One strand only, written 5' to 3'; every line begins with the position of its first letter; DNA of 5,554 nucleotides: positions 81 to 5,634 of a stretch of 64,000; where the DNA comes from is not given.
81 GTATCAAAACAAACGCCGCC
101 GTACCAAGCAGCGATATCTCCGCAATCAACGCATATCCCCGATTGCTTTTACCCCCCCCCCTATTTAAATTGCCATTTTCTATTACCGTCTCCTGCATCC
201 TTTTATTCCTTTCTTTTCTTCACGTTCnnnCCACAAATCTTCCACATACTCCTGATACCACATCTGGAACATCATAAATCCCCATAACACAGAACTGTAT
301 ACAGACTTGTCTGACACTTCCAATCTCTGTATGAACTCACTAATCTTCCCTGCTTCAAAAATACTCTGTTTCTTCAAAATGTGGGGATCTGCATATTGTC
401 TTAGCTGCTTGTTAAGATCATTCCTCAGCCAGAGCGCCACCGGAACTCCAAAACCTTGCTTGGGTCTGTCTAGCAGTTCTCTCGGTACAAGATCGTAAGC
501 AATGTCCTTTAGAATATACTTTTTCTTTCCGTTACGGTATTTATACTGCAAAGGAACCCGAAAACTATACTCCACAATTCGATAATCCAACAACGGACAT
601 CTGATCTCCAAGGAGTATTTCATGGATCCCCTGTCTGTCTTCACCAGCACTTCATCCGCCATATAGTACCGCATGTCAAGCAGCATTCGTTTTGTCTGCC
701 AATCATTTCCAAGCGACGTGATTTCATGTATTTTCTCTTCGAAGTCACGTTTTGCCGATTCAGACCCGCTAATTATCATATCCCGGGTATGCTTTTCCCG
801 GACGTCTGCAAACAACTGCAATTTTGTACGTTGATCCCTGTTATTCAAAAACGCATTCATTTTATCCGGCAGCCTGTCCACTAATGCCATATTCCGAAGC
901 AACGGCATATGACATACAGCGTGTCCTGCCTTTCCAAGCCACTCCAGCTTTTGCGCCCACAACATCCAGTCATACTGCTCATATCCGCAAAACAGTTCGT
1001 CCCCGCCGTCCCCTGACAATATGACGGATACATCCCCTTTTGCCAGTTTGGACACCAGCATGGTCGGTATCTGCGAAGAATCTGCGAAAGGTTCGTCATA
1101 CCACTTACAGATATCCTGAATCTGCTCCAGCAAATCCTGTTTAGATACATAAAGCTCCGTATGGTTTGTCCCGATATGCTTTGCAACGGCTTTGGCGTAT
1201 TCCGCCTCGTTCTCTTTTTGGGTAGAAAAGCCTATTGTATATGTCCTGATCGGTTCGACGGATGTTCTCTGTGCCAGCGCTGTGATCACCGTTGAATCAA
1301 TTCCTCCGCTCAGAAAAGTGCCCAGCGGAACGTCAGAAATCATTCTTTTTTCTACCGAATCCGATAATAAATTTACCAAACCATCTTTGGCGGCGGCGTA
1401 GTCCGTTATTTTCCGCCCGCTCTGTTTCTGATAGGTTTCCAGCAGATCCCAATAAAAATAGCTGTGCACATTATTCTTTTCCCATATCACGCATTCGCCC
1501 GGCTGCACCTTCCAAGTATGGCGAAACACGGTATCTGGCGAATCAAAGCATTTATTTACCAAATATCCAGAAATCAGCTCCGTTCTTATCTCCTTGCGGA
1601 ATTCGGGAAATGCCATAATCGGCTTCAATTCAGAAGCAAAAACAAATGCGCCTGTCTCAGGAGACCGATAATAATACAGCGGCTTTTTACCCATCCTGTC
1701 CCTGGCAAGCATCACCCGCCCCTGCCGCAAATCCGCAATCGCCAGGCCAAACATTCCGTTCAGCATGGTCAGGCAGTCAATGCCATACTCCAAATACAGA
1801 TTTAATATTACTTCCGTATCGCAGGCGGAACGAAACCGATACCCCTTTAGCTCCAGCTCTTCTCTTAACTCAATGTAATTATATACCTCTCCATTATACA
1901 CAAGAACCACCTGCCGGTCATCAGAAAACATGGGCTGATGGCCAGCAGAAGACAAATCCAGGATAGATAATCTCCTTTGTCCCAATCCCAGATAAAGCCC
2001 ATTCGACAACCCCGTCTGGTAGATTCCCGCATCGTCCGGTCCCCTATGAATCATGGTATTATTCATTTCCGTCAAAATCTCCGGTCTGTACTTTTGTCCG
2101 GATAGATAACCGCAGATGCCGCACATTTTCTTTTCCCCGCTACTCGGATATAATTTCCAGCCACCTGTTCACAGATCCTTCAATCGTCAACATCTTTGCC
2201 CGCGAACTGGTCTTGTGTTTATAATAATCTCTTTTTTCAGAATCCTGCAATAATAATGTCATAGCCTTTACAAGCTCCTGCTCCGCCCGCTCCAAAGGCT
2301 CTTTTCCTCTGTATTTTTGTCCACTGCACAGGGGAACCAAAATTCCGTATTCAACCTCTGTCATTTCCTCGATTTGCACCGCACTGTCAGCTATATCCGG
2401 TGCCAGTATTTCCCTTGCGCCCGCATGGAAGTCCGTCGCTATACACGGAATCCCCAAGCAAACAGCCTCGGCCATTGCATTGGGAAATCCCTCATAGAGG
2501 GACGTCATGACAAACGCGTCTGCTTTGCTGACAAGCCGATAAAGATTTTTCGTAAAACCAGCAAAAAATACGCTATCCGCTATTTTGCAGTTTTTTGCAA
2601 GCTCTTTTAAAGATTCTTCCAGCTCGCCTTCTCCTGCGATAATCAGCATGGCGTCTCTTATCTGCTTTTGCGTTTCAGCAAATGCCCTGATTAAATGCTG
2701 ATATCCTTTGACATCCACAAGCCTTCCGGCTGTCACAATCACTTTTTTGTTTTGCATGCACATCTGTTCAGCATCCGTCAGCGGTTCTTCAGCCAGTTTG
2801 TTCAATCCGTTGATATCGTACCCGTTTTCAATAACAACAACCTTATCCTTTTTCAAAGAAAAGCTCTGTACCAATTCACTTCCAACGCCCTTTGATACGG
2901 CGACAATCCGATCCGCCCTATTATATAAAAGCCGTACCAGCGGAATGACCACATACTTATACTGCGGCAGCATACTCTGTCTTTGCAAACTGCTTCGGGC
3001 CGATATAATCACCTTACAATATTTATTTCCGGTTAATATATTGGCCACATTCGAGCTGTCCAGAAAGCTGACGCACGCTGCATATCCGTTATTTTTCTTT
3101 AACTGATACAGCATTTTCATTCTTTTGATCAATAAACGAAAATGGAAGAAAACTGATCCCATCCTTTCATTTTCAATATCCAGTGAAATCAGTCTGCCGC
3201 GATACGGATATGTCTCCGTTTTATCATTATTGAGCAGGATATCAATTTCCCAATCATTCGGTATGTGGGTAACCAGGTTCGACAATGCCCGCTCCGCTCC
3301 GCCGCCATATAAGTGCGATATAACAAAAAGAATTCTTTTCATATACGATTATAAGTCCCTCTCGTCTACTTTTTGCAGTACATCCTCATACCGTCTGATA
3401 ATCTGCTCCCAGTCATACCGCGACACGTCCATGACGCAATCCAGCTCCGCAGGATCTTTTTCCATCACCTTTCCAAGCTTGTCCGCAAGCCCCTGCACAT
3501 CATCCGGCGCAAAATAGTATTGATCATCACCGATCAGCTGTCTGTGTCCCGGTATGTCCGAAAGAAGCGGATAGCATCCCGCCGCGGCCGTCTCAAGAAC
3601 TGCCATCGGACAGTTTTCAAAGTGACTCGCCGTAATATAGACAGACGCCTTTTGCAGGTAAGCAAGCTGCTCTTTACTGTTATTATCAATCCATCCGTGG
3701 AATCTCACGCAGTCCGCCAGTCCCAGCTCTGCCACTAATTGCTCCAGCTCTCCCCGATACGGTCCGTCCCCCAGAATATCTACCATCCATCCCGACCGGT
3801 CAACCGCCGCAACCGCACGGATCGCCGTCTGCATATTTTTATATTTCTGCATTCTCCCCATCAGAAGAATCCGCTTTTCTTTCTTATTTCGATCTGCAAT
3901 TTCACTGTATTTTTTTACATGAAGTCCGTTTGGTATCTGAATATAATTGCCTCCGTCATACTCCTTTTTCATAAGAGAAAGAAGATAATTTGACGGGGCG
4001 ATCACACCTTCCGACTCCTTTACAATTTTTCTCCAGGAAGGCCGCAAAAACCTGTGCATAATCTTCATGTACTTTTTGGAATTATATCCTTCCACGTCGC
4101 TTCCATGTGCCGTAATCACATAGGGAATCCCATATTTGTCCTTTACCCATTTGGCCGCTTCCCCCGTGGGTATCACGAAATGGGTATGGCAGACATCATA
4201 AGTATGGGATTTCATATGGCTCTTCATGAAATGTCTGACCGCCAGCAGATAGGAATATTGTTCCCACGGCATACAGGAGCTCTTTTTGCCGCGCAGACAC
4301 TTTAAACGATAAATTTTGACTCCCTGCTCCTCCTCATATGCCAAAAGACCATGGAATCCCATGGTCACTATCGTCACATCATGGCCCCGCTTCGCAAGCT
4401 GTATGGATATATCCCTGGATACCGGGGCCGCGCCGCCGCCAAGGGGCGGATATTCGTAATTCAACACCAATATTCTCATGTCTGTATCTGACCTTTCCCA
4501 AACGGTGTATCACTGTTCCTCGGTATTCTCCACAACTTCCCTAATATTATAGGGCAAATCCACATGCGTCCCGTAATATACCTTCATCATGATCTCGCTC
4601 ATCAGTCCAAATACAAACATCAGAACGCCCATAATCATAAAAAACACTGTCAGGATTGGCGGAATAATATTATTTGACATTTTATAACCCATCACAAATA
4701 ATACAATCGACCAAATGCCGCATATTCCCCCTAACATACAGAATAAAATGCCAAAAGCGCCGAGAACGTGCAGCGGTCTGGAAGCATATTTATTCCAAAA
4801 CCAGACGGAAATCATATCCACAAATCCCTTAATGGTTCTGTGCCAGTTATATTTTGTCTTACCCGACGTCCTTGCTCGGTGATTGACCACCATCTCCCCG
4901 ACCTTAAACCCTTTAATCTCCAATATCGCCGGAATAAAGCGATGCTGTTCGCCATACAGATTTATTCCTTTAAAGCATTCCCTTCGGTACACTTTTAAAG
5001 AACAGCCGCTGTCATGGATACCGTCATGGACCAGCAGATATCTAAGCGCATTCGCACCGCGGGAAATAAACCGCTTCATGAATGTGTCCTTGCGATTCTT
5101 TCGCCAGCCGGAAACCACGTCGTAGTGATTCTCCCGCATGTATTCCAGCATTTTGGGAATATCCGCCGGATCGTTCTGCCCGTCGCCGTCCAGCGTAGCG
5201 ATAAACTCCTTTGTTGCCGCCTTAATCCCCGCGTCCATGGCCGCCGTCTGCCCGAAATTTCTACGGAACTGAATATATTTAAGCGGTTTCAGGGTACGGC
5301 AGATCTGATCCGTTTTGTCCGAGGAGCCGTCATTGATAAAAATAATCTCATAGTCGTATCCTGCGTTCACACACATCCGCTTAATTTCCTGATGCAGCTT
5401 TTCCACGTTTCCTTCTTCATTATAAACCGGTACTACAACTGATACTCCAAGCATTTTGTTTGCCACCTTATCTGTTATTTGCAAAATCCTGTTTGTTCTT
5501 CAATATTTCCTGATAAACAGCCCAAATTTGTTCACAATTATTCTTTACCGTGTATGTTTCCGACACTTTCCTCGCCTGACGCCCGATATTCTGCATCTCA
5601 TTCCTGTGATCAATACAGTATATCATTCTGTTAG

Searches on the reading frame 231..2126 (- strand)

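Call 40: search_protein_families(library=pfam, proteins=[window:231-2126:-], max_evalue=0.000001)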
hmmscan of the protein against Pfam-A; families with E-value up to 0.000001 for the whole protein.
window:231-2126:- (632 aa): 3 families
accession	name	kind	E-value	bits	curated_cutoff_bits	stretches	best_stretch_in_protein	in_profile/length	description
PF00733.27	Asn_synthase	-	8.5e-100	335.3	21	1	252-625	4-354/354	Asparagine synthase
PF13537.11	GATase_7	-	6.8e-44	149.3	25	1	51-171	2-122/123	Glutamine amidotransferase domain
PF13522.11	GATase_6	-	7.8e-40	136.3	27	1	30-166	1-130/130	Glutamine amidotransferase domain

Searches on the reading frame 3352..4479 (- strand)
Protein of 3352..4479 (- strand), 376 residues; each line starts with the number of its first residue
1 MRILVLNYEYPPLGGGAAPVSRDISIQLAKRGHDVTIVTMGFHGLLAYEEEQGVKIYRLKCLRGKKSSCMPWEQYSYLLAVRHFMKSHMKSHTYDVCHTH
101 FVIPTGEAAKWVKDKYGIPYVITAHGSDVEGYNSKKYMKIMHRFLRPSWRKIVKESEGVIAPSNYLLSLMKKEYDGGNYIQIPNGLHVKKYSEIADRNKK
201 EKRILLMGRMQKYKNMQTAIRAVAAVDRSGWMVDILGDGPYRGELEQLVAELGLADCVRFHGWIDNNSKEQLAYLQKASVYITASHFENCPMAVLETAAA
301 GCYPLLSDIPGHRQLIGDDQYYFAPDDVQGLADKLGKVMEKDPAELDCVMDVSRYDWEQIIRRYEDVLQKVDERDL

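Call 40: search_protein_families(library=pfam, proteins=[window:3352-4479:-], max_evalue=0.000001)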
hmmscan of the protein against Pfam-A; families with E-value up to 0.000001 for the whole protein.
window:3352-4479:- (376 aa): 6 families
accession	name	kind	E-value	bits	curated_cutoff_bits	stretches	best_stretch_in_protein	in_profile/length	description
PF00534.26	Glycos_transf_1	-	4.8e-26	91.8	26.4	1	191-344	5-161/172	Glycosyl transferases group 1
PF13692.12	Glyco_trans_1_4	-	3.1e-24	86.3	27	1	202-340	2-141/142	Glycosyl transferases group 1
PF13439.12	Glyco_transf_4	-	5.2e-23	82.3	28.5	1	15-187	2-167/170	Glycosyltransferase Family 4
PF13579.12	Glyco_trans_4_4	-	1.3e-20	74.8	29.7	1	15-185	1-158/158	Glycosyl transferase 4-like domain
PF13477.12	Glyco_trans_4_2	-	2.3e-09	38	23.4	1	27-143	19-123/139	Glycosyl transferase 4-like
PF20706.3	GT4-conflict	-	4.1e-08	33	26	1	5-327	2-328/385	Family 4 Glycosyltransferase in conflict systems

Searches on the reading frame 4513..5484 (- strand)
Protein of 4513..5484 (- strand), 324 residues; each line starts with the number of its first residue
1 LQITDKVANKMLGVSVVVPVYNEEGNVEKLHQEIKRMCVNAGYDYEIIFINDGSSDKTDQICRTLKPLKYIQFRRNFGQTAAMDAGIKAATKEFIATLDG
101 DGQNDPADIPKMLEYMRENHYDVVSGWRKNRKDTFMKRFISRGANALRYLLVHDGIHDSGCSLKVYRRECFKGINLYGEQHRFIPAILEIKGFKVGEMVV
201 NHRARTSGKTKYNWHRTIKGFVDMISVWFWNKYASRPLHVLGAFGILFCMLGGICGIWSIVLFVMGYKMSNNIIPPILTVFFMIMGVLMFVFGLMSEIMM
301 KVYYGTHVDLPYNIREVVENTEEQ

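Call 40: search_protein_families(library=pfam, proteins=[window:4513-5484:-], max_evalue=0.000001)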
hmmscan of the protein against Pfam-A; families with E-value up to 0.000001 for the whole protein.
window:4513-5484:- (324 aa): 2 families
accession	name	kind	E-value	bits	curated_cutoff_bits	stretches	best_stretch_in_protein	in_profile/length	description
PF00535.33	Glycos_transf_2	-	4.1e-34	118.4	23.3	1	15-172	1-165/168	Glycosyl transferase family 2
PF10111.15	Glyco_tranf_2_2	-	4.6e-07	30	27.3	1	15-114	1-104/276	Glycosyltransferase like family 2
